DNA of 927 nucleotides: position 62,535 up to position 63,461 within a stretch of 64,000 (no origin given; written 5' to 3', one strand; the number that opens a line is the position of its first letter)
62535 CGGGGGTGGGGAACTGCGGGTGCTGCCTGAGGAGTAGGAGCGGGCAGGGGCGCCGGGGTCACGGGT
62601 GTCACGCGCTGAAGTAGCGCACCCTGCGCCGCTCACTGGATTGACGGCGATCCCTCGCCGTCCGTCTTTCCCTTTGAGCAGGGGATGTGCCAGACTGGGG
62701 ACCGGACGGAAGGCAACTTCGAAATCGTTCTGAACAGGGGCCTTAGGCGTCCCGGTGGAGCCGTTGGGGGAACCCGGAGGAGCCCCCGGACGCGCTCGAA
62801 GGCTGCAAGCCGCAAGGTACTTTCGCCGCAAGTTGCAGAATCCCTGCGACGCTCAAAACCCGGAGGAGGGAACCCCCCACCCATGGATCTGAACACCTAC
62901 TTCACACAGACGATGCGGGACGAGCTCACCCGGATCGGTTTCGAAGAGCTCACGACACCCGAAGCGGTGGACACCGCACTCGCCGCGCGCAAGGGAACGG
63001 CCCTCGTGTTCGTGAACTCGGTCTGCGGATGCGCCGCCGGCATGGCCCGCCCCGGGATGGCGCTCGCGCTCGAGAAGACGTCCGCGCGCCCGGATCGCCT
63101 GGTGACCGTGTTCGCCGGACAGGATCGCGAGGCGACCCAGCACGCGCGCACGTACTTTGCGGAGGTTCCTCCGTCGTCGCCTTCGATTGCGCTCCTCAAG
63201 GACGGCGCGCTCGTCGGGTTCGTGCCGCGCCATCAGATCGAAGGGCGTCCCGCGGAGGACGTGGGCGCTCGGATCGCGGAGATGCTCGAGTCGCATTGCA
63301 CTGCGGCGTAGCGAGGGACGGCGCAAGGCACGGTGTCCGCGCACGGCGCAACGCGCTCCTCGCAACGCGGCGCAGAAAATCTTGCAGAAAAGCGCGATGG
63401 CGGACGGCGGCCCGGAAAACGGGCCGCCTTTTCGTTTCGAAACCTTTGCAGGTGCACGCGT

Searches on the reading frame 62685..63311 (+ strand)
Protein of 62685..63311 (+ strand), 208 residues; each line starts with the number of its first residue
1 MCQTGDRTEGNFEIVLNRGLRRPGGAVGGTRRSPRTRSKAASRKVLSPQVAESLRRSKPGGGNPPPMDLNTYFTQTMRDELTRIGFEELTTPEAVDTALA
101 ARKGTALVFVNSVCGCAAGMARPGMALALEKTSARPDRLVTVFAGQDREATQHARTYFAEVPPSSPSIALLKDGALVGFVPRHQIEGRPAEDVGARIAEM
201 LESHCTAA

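Call 65: find_encoding_contigs(protein=window:62685-63311:+, flank=10000, max_places=3)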
Protein window:62685-63311:+ (208 aa): no gene with exactly this product is on record in the collection.
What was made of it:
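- Tried and rejected: A look-up at the right-hand end of the window found nothing (call 65).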
